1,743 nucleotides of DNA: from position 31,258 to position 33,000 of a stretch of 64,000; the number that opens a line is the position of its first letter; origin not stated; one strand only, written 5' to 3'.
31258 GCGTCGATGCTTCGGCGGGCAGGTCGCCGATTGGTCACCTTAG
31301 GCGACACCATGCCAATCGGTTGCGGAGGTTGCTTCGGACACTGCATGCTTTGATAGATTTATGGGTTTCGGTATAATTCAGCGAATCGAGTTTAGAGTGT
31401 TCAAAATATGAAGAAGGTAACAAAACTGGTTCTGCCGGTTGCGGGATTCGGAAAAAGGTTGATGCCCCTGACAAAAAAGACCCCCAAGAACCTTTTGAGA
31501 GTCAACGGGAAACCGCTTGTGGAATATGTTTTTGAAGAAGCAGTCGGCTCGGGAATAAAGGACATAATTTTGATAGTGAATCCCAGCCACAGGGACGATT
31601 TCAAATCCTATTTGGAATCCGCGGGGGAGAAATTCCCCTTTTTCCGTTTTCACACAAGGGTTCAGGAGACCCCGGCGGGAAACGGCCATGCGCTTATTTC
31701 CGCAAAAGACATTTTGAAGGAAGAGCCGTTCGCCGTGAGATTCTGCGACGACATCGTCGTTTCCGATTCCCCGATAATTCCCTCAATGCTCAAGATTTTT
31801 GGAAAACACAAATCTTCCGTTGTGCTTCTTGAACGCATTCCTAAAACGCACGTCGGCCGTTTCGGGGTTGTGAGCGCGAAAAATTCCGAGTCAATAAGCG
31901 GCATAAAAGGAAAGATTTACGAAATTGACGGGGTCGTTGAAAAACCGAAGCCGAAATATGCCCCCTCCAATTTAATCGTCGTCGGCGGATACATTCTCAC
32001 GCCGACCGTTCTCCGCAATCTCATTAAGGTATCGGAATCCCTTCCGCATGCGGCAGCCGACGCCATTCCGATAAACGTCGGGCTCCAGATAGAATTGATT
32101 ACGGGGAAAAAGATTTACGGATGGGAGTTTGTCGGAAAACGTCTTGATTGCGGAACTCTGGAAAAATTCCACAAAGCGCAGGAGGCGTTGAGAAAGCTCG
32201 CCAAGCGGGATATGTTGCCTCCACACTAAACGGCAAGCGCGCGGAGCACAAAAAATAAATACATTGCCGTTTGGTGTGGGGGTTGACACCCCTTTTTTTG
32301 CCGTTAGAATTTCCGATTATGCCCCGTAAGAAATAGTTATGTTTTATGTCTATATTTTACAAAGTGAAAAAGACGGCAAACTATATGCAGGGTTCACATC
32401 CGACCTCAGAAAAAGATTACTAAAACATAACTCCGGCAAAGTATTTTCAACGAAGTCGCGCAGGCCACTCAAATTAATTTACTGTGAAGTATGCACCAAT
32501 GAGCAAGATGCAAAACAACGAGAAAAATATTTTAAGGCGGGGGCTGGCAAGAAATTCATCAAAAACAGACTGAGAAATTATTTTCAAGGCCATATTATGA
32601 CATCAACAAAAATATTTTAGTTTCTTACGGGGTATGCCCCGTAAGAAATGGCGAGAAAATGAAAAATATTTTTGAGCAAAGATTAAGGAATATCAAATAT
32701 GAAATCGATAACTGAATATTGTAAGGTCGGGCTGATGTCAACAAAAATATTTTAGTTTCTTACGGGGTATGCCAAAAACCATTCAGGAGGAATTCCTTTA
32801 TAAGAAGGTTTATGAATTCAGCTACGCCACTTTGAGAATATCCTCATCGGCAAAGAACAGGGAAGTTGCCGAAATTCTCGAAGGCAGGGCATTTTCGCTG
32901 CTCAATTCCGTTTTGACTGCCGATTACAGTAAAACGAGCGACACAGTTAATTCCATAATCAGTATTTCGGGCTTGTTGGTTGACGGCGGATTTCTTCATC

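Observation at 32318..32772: Hairpin-ended cassette that precisely brackets a GIY-YIG nuclease gene and donates start codons to downstream genes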

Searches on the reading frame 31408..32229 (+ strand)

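Call 11: search_protein_families(library=pfam, proteins=[window:31408-32229:+], max_evalue=0.01)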
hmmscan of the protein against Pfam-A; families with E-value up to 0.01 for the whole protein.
window:31408-32229:+ (273 aa): 3 families
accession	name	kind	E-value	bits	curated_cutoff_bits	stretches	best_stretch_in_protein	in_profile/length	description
PF00483.29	NTP_transferase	-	4.5e-29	102.2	21.2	1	11-261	6-242/245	Nucleotidyl transferase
PF12804.13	NTP_transf_3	-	3.6e-06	27.7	27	1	11-140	5-120/160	MobA-like NTP transferase domain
PF01128.25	IspD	-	9.7e-05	22.7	27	1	7-69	3-63/221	2-C-methyl-D-erythritol 4-phosphate cytidylyltransferase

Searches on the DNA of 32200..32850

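Call 65: search_rna_families(source=window, start=32200, end=32850, threshold=evalue, max_evalue=5)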
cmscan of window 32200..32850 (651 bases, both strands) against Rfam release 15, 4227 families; matches with E-value up to 5: 2.
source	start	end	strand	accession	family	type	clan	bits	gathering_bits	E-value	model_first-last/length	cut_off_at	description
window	32526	32612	-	RF00529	snoMe28S-Am2589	Gene; snRNA; snoRNA; CD-box;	-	19.4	37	3.4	1-109/109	no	Small nucleolar RNA Me28S-Am2589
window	32251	32384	-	RF01461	rli24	Gene; sRNA;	-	16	100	2.9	1-158/158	no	Listeria sRNA rli22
